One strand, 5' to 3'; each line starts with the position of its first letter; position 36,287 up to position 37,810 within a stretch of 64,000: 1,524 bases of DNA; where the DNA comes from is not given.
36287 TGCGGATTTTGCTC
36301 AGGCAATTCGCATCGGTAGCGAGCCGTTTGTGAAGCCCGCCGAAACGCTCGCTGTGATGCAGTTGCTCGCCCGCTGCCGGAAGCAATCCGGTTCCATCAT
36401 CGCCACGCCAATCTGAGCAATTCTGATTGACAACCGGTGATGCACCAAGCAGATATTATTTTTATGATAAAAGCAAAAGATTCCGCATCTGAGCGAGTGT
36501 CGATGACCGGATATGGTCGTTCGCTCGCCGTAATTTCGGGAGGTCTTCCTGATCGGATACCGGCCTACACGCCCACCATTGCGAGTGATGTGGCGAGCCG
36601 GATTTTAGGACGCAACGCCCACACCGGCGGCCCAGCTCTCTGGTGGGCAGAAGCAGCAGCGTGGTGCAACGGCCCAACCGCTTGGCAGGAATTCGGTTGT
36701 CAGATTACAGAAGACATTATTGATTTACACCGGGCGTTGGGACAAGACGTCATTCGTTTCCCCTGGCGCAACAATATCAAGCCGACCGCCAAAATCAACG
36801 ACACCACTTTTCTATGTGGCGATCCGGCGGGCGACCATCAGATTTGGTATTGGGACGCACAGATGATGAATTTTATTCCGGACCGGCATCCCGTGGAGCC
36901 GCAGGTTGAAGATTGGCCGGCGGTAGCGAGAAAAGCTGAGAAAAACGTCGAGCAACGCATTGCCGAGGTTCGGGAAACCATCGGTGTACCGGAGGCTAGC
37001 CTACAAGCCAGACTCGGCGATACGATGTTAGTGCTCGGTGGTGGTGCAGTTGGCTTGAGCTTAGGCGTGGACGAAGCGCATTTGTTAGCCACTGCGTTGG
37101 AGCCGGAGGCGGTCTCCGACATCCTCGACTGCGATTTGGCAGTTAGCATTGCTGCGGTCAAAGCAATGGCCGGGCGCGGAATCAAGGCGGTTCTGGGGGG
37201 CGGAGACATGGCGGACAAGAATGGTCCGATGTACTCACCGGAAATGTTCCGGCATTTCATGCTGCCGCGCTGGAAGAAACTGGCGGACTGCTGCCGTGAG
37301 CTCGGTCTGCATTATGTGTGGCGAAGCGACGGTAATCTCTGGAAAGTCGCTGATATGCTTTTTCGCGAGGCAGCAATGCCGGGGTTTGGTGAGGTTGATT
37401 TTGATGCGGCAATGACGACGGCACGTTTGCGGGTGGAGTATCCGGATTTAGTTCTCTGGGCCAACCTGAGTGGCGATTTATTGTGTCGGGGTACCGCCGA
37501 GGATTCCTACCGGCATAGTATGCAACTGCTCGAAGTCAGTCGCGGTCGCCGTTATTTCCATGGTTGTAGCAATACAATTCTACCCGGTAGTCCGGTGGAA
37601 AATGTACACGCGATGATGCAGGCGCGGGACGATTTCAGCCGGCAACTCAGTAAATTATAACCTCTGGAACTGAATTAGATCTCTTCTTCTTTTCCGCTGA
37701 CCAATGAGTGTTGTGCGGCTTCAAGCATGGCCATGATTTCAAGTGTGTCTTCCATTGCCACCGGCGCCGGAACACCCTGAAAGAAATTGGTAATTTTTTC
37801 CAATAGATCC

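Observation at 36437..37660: Second URO-D-superfamily paralog embedded among sugar oxidoreductases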

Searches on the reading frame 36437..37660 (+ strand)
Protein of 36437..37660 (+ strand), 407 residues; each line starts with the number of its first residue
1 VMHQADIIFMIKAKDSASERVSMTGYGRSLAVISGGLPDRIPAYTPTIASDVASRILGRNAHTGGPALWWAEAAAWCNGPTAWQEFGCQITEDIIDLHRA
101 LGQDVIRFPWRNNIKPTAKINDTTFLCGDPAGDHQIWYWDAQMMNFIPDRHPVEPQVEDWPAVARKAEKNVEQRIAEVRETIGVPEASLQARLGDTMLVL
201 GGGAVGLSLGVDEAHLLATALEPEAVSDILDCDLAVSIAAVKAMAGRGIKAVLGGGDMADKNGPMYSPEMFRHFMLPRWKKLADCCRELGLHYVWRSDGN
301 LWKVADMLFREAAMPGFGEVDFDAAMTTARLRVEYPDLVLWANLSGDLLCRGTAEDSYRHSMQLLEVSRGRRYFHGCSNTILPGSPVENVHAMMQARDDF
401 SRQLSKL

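Call 3: search_protein_families(library=pfam, proteins=[window:36437-37660:+], max_evalue=0.01)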
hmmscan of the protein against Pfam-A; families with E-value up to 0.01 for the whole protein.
window:36437-37660:+ (407 aa): 1 family
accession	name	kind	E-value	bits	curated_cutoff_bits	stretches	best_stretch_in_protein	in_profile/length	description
PF01208.23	URO-D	-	1.7e-11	44.2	23.9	1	220-399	170-345/346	Uroporphyrinogen decarboxylase (URO-D)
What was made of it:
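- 36437..37660 (+): Target URO-D-superfamily protein (UROD1). The ORF starts at GTG 36437. The database gene call starts at ATG 36464, and homologues align from ATG 36503 (385 aa). Pfam URO-D 44.2 bits: call 3.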

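Call 4: search_protein_families(library=ncbifam, proteins=[window:36437-37660:+], max_evalue=0.01)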
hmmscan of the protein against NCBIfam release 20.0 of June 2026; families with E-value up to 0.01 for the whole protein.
window:36437-37660:+ (407 aa): 3 families
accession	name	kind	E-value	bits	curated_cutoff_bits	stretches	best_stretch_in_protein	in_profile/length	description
TIGR01463.1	mtaA_cmuA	subfamily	1.2e-08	34.6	235.4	1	213-399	158-337/340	MtaA/CmuA family methyltransferase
NF004889.0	PRK06252.1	subfamily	1.1e-07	31.2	244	1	198-401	144-337/340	methylcobalamin:coenzyme M methyltransferase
NF040654.1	MtaA_Meth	equivalog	2.6e-06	26.6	400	1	173-400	117-335/337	methylcobamide:CoM methyltransferase MtaA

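Call 9: find_homologous_proteins(query=window:36437-37660:+)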
Query window:36437-37660:+ (407 aa): 104 proteins with E <= 0.001 among 8000 candidates.
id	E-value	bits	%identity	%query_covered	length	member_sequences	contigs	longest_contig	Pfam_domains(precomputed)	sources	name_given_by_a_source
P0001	9.7e-275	929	100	98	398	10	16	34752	PF01208.24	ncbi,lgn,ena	-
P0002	3.8e-203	693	77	93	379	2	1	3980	PF01208.24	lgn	-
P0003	1.0e-198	678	74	95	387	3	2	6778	PF01208.24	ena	-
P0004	2.2e-195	667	73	94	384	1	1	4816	PF01208.24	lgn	-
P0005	9.7e-194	662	75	90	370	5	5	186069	PF01208.24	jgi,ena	jgi:uroporphyrinogen decarboxylase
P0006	4.8e-193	660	73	94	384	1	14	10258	PF01208.24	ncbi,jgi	jgi:hypothetical protein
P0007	1.8e-192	658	72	94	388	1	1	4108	PF01208.24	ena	-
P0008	1.5e-189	648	73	95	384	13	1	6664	PF01208.24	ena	-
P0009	4.8e-188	643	72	93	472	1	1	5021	PF01208.24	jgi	jgi:uroporphyrinogen-III decarboxylase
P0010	1.2e-185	635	69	94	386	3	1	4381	PF01208.24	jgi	jgi:uroporphyrinogen-III decarboxylase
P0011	3.6e-185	634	72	95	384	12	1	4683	PF01208.24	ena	-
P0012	4.7e-184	630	70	94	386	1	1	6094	PF01208.24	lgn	-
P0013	2.8e-183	628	72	93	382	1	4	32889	PF01208.24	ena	-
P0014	3.3e-182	624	75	86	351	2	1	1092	PF01208.24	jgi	-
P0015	7.7e-180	616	68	94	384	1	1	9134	PF01208.24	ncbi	-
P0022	1.8e-163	562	64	94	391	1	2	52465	PF01208.24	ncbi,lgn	-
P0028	6.1e-156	538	62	93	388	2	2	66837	PF01208.24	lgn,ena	-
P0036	3.6e-146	505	55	93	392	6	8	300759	PF01208.24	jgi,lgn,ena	jgi:uroporphyrinogen decarboxylase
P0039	2.9e-143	496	57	94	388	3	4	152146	PF01208.24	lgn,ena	-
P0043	7.7e-142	491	56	94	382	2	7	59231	PF01208.24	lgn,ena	-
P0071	8.1e-126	438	51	94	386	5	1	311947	PF01208.24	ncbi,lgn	ncbi:MAG: uroporphyrinogen decarboxylase family protein [Sedimentisphaeraceae bacterium JB056]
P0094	2.1e-69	253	37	91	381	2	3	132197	PF01208.24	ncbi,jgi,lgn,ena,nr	ncbi:MAG: hypothetical protein A2252_07585 [Elusimicrobia bacterium RIFOXYA2_FULL_39_19]|nr:MAG: hyp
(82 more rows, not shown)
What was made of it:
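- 36437..37660 (+): 104 homologue clusters: call 9.
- The Pfam URO-D match (call 3), weak NCBIfam MtaA/CmuA matches (call 4), and source annotations such as 'uroporphyrinogen decarboxylase' (call 9).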

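Call 11: find_encoding_contigs(protein=P0036, flank=8000, max_places=3)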
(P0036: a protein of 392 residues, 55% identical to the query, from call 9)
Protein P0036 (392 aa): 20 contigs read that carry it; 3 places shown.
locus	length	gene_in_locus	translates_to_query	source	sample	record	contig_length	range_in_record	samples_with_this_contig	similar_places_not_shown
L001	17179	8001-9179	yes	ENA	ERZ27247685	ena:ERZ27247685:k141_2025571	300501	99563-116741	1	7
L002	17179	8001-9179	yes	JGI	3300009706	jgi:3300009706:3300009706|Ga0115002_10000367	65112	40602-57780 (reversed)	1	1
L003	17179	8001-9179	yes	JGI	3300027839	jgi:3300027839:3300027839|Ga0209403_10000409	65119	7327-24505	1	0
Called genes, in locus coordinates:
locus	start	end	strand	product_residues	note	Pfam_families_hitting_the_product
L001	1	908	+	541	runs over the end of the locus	PF13859:BNR_3 (faint), PF13088:BNR_2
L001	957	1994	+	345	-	PF01522:Polysacc_deac_1 (weak)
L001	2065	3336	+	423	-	PF01208:URO-D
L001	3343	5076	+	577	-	PF01120:Alpha_L_fucos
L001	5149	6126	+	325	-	PF00724:Oxidored_FMN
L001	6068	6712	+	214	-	PF00293:NUDIX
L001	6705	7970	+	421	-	PF01451:LMWPc, PF01261:AP_endonuc_2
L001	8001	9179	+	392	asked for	PF01208:URO-D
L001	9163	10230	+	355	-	PF01408:GFO_IDH_MocA, PF02894:GFO_IDH_MocA_C, PF22725:GFO_IDH_MocA_C3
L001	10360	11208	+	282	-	-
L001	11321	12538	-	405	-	PF00083:Sugar_tr (weak), PF07690:MFS_1, PF12832:MFS_1_like (weak), PF07690:MFS_1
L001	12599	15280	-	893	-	PF07940:Hepar_II_III_C (weak)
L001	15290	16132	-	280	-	PF04909:Amidohydro_2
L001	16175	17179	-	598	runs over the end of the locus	-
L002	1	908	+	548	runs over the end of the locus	PF13859:BNR_3 (faint), PF13088:BNR_2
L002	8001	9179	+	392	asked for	PF01208:URO-D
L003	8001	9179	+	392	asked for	PF01208:URO-D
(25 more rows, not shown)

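Call 12: find_encoding_contigs(protein=P0071, flank=8000, max_places=2)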
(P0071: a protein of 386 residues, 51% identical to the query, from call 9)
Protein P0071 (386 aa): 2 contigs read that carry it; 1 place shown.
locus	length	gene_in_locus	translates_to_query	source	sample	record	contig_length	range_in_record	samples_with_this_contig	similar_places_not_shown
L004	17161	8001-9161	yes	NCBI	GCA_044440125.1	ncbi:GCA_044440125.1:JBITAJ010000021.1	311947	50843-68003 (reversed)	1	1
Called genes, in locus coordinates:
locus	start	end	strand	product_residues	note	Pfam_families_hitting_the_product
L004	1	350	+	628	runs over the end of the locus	PF13088:BNR_2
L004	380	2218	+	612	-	PF00474:SSF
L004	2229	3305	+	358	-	PF01208:URO-D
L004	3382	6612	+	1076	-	PF06452:CBM9_1, PF16011:CBM9_2 (weak), PF13320:GH123_cat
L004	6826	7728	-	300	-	PF02311:AraC_binding, PF00165:HTH_AraC, PF12833:HTH_18, PF00165:HTH_AraC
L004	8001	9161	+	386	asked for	PF01208:URO-D (weak)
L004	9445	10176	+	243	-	PF13385:Laminin_G_3, PF07589:PEP_exosort_dom (weak)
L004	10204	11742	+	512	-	PF07953:Toxin_R_bind_N (faint), PF13385:Laminin_G_3, PF02210:Laminin_G_2 (faint), PF00054:Laminin_G_1 (faint), PF00354:Pentaxin (faint), PF13385:Laminin_G_3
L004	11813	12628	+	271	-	PF07963:N_methyl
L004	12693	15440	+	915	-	PF13385:Laminin_G_3, PF00354:Pentaxin (faint), PF16889:Hepar_II_III_N, PF07940:Hepar_II_III_C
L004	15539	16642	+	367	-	PF01408:GFO_IDH_MocA, PF02894:GFO_IDH_MocA_C (weak), PF22725:GFO_IDH_MocA_C3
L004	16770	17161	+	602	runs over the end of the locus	PF00474:SSF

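Call 15: search_solved_structures(query=window:36437-37660:+, max_evalue=1, show_alignments=2)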
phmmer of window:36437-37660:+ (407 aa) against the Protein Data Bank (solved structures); distinct sequences matched with E-value up to 1: 2.
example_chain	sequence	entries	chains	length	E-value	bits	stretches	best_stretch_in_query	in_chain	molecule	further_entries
4ay7_A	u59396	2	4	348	0.09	14.8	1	222-400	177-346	METHYLCOBALAMIN: COENZYME M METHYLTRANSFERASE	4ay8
2eq7_A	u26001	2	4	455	0.78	11.7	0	193-250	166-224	2-oxoglutarate dehydrogenase E3 component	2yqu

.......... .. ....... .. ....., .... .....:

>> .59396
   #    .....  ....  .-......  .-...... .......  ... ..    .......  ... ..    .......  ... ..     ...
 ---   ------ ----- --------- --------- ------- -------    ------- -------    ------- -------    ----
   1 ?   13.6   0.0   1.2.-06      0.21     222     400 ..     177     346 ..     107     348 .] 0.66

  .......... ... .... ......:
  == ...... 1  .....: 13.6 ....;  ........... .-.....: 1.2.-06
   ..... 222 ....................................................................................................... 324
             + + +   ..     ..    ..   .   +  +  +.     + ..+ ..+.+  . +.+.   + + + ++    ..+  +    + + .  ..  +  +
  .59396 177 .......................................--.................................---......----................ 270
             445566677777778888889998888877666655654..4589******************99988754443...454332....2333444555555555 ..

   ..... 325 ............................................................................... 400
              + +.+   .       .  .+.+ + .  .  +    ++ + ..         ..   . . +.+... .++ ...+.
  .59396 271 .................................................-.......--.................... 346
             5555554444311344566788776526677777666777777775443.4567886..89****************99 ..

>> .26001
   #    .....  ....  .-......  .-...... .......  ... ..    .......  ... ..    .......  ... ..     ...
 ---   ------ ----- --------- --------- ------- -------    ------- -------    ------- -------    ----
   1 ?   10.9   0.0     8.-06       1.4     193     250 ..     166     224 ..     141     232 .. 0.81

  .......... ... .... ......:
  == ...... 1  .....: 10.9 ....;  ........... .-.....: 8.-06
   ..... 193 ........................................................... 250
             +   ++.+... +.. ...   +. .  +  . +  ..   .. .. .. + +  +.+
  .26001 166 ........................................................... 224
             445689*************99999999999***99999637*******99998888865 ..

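Call 20: search_solved_structures(query=A1, max_evalue=1, show_alignments=3)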
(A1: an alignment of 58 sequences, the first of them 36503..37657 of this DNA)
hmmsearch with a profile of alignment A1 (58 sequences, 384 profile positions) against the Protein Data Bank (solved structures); distinct sequences matched with E-value up to 1: 3.
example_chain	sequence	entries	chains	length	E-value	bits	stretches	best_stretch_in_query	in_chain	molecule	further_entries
4ay7_A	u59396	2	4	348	1e-08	37.5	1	198-379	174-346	METHYLCOBALAMIN: COENZYME M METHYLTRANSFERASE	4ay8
1j93_A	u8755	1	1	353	0.23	13.3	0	200-376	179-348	UROPORPHYRINOGEN DECARBOXYLASE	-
9rui_A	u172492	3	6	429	0.58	12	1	318-376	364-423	CdmB from Acetobacterium malicum subsp. dehalogenans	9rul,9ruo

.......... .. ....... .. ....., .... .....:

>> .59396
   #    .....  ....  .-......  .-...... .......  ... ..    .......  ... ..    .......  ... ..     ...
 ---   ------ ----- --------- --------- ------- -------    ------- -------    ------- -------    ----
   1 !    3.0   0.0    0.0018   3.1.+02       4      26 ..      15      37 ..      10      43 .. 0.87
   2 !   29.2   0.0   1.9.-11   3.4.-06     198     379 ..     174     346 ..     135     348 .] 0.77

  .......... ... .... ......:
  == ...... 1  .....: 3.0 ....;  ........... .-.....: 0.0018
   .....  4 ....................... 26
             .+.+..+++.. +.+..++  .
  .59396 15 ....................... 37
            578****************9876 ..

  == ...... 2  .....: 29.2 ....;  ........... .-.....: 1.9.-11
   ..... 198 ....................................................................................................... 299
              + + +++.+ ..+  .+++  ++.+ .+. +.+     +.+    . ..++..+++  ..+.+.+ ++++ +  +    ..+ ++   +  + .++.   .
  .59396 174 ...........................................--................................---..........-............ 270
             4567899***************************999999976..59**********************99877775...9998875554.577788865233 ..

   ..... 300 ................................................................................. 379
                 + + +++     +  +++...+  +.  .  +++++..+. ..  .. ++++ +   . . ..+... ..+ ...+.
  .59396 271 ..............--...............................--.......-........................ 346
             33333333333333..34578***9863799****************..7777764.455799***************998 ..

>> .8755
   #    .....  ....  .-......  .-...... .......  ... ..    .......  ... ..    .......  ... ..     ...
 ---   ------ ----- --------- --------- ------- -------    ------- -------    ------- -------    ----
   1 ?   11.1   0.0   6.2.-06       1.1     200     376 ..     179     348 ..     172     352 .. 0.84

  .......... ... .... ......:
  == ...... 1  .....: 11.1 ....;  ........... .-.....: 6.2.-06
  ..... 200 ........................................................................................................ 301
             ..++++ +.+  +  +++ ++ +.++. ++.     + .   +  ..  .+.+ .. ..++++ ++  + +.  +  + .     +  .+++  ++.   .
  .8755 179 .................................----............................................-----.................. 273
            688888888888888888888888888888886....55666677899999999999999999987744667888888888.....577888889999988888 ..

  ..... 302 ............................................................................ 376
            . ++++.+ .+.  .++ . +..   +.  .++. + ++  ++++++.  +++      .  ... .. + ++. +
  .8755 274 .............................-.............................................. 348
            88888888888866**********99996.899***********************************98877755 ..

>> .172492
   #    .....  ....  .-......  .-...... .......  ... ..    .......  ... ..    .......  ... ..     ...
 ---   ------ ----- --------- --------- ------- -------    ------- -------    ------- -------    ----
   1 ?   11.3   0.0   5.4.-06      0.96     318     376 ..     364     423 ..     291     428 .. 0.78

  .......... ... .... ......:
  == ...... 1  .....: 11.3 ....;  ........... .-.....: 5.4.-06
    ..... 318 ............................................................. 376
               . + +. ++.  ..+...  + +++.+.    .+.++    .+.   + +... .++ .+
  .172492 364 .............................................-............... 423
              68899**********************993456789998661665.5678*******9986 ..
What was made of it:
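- On HemE uroporphyrinogen decarboxylase: The profile alignment to tobacco HemE places an invariant Asn357 at this position in the target family (call 20).
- Closest known: HemE, uroporphyrinogen III decarboxylase. Different: The active-site His position is Asn (call 20).
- Closest known: MT I methyltransferases of corrinoid-dependent O-demethylase and dehalogenase systems. Different: The profile match to CdmB is insignificant (E 0.58, call 20).
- The HemE active-site His position is an invariant Asn (call 20). The best sequence-profile match among solved structures is MtaA (E 1e-8, call 20). The closest solved structure by sequence profile is MtaA (E 1e-8), with an MtaA-like N-terminal motif (call 20).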

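Call 24: find_encoding_contigs(protein=P0005, flank=8000, max_places=2)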
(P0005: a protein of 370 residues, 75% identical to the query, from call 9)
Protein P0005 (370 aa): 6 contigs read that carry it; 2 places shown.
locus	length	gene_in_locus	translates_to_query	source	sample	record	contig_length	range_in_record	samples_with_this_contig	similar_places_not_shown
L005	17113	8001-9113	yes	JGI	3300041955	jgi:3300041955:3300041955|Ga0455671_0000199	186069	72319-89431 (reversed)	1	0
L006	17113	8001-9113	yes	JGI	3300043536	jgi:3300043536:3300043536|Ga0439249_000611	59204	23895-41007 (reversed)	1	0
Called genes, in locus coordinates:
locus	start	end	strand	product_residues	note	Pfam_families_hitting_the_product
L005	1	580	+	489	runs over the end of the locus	-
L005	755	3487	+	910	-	PF02018:CBM_4_9 (faint)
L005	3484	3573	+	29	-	-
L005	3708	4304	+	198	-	-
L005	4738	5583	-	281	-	PF13228:DUF4037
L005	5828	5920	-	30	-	-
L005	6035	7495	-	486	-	PF19815:DUF6298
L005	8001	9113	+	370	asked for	PF01208:URO-D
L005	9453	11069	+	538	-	-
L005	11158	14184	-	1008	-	-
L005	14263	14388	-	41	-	-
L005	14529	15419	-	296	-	-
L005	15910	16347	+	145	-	PF00583:Acetyltransf_1, PF13673:Acetyltransf_10, PF13508:Acetyltransf_7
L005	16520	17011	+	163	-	PF00583:Acetyltransf_1, PF13673:Acetyltransf_10, PF13508:Acetyltransf_7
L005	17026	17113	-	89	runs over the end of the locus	-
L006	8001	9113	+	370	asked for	PF01208:URO-D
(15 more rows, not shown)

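Call 25: find_encoding_contigs(protein=P0094, flank=8000, max_places=2)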
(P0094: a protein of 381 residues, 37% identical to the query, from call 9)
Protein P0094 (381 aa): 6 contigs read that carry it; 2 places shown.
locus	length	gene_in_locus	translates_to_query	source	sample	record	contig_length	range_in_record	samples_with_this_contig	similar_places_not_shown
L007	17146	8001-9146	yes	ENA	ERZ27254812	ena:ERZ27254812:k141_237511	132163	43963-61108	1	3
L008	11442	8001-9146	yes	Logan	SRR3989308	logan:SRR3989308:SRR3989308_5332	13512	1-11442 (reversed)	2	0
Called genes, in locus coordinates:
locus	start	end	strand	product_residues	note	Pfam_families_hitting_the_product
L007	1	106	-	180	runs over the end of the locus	PF01558:POR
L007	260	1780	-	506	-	PF01479:S4 (weak), PF00849:PseudoU_synth_2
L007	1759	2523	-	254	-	PF01790:LGT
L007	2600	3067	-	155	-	PF01252:Peptidase_A8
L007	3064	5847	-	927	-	PF00133:tRNA-synt_1, PF09334:tRNA-synt_1g, PF01406:tRNA-synt_1e (weak), PF01921:tRNA-synt_1f, PF08264:Anticodon_1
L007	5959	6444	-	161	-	PF00149:Metallophos, PF12850:Metallophos_2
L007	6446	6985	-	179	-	PF00929:RNase_T, PF13482:RNase_H_2 (weak)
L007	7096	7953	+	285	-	PF02311:AraC_binding, PF07883:Cupin_2 (faint), PF00165:HTH_AraC (weak), PF12833:HTH_18, PF00165:HTH_AraC (weak)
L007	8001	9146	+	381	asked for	PF01208:URO-D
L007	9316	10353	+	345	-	PF01408:GFO_IDH_MocA, PF03447:NAD_binding_3 (weak), PF19051:GFO_IDH_MocA_C2 (weak), PF02894:GFO_IDH_MocA_C, PF22725:GFO_IDH_MocA_C3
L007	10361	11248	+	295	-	PF01408:GFO_IDH_MocA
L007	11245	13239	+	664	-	PF13802:Gal_mutarotas_2, PF01055:Glyco_hydro_31_2nd, PF21365:Glyco_hydro_31_3rd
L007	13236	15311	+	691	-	PF08532:Glyco_hydro_42M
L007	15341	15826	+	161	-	PF00232:Glyco_hydro_1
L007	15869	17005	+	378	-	PF13173:AAA_14, PF13401:AAA_22 (faint), PF13635:DUF4143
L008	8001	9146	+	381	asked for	PF01208:URO-D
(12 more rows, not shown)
